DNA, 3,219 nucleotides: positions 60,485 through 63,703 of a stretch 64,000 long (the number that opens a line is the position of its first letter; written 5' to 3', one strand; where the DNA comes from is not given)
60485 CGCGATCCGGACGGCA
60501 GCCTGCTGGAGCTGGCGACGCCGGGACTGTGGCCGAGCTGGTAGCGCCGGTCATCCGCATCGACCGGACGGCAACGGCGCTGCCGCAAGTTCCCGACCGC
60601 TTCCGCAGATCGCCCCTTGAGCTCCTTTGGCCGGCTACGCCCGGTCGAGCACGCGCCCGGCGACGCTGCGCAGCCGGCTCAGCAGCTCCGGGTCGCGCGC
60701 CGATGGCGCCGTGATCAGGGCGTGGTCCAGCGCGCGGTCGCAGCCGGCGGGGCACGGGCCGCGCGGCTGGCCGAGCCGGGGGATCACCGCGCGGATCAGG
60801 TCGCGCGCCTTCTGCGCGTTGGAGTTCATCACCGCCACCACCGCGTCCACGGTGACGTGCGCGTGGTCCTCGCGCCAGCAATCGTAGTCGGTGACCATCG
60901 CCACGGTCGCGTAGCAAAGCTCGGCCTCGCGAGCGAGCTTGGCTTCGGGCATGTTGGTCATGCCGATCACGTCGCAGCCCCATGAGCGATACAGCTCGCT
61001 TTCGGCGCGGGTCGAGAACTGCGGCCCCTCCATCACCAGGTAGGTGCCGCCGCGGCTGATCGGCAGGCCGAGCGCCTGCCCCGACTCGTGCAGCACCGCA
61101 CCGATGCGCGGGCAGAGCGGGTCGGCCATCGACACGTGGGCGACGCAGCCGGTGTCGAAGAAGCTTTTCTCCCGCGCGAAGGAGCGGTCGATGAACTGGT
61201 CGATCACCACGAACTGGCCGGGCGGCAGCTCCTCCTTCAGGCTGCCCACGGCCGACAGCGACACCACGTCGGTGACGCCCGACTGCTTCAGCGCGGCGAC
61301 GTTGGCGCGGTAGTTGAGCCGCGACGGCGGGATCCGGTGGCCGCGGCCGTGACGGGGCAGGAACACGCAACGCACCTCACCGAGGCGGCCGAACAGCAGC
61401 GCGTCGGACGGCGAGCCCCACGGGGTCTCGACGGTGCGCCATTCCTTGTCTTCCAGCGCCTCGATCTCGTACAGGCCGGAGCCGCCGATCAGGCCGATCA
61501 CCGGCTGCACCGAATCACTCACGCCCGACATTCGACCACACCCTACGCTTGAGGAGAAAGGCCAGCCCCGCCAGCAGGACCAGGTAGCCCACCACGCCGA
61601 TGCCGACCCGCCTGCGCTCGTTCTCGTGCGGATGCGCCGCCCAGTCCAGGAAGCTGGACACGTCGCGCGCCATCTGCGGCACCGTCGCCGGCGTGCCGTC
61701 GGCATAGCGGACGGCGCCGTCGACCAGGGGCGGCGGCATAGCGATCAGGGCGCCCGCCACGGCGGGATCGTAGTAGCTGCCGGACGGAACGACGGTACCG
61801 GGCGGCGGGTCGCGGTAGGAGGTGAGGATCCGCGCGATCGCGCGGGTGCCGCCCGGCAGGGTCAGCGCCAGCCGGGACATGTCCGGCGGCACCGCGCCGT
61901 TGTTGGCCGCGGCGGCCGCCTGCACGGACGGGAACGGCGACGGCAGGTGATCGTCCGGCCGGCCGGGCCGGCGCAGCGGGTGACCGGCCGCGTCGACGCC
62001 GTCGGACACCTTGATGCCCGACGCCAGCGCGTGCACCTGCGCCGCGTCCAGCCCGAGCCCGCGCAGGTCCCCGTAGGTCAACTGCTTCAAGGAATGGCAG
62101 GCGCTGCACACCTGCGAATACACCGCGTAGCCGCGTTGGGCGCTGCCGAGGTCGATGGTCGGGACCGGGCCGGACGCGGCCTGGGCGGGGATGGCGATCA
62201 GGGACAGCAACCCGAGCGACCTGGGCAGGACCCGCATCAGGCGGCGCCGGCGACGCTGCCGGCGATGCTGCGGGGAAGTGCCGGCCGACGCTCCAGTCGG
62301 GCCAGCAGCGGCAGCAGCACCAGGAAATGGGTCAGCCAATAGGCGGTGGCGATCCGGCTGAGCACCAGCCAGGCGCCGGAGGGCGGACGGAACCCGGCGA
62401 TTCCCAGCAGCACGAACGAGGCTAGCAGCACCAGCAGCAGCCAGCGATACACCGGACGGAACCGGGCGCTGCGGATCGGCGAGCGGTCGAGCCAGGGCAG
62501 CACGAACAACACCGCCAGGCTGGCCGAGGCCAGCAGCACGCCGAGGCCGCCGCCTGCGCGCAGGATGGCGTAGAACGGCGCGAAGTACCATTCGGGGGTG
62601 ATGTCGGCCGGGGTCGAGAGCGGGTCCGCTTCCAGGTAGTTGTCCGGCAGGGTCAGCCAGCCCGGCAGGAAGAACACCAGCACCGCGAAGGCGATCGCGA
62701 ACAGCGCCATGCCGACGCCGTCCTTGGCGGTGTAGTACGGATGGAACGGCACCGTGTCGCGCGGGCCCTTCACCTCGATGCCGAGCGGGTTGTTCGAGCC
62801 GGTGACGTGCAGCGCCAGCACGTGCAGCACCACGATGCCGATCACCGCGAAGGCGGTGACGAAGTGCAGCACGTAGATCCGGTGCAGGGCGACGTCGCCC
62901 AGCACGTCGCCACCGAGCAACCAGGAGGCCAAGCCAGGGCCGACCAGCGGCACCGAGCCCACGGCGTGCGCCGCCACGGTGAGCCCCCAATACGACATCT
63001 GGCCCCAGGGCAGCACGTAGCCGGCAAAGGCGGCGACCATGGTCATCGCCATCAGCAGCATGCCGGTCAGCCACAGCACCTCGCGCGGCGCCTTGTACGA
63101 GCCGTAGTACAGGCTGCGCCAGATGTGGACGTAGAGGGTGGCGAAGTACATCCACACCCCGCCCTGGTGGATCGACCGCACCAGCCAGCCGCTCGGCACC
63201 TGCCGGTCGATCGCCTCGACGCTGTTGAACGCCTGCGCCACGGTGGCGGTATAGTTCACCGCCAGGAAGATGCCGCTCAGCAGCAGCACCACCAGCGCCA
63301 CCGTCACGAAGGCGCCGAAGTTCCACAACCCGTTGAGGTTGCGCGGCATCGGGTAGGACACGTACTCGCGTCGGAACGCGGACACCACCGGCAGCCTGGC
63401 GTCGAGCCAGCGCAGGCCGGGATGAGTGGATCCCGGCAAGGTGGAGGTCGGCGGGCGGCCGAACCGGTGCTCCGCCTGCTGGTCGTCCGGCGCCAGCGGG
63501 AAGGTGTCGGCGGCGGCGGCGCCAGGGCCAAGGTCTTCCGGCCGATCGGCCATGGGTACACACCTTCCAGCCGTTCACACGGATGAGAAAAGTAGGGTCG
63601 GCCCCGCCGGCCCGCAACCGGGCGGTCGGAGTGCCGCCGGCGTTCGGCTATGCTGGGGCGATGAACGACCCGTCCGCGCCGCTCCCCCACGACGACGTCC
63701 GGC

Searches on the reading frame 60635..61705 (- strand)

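Call 92: search_protein_families(library=pfam, proteins=[window:60635-61705:-], max_evalue=0.00001)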
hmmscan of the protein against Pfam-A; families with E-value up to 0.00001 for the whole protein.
window:60635-61705:- (356 aa): 1 family
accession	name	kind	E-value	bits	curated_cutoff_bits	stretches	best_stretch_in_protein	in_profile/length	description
PF01048.26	PNP_UDP_1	-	6.1e-47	160.4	25.1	1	70-308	2-232/233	Phosphorylase superfamily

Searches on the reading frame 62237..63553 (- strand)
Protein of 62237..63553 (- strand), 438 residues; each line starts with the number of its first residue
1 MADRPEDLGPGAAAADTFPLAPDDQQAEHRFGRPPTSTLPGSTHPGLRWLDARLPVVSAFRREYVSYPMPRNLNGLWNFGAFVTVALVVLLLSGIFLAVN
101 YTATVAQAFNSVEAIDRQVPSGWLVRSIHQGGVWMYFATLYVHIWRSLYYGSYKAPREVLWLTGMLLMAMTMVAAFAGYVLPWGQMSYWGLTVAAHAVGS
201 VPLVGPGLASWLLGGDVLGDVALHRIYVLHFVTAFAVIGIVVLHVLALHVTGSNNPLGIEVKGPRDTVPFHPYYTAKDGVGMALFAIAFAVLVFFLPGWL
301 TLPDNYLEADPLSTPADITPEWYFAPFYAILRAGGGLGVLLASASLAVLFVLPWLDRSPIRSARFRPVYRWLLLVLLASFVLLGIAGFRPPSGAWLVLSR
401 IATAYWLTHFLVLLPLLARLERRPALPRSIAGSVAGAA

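Call 92: search_protein_families(library=pfam, proteins=[window:62237-63553:-], max_evalue=0.00001)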
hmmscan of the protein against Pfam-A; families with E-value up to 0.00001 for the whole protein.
window:62237-63553:- (438 aa): 3 families
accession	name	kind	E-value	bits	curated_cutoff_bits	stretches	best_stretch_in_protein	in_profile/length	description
PF00033.24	Cytochrome_B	-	4.1e-52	177.2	27.2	1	65-252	2-189/189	Cytochrome b/b6/petB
PF13631.11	Cytochrom_B_N_2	-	1.3e-39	136.3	27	1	136-302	3-168/169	Cytochrome b(N-terminal)/b6/petB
PF00032.22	Cytochrom_B_C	-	4.2e-32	110.9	20.7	1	308-407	1-102/102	Cytochrome b(C-terminal)/b6/petD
